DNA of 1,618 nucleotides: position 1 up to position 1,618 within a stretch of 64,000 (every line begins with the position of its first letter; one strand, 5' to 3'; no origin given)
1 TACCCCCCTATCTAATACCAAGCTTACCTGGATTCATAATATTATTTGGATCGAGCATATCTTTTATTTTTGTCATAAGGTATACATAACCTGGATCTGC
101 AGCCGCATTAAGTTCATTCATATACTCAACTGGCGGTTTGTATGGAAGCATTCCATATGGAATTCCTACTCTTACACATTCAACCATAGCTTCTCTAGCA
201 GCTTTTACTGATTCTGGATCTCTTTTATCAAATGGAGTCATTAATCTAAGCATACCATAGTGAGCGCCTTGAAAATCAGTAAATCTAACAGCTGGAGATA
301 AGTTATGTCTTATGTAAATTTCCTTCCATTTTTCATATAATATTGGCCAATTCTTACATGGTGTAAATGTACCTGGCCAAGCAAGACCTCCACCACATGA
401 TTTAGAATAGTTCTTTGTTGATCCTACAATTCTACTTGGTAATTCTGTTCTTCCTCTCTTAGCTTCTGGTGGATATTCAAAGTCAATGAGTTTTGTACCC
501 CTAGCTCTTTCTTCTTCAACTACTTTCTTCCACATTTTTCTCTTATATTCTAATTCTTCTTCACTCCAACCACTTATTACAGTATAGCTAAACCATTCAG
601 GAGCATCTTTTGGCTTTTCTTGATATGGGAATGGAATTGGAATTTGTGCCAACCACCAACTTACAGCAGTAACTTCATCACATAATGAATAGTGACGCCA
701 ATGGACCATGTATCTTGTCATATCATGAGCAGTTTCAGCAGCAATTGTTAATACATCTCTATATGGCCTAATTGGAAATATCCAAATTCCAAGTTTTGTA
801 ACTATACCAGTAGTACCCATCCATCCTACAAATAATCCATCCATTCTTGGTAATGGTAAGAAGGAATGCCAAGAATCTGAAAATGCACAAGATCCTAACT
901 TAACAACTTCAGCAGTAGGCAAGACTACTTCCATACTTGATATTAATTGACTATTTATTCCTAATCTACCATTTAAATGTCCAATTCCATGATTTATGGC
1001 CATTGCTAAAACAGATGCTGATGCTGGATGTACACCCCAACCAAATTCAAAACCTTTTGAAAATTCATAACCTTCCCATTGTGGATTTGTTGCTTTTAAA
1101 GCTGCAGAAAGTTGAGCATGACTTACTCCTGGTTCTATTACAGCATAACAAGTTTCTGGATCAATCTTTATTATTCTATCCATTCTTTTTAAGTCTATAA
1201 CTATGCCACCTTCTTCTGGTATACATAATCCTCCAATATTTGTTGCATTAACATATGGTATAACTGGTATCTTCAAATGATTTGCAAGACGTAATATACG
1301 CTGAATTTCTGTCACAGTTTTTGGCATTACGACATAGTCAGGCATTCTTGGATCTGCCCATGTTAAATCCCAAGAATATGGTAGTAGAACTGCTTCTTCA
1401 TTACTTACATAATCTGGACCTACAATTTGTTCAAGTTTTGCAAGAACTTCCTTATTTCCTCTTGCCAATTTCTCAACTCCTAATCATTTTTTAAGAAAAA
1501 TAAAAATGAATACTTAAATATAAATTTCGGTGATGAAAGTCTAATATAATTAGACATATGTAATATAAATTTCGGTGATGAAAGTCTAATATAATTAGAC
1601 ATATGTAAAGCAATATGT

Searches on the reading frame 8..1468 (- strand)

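Call 71: search_protein_families(library=pfam, proteins=[window:8-1468:-], max_evalue=0.000001)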
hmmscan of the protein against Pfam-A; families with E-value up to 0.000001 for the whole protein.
window:8-1468:- (486 aa): 1 family
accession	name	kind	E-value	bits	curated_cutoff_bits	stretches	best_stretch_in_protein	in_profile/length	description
PF01565.28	FAD_binding_4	-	1.7e-23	83.3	26.4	1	43-192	1-139/139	FAD binding domain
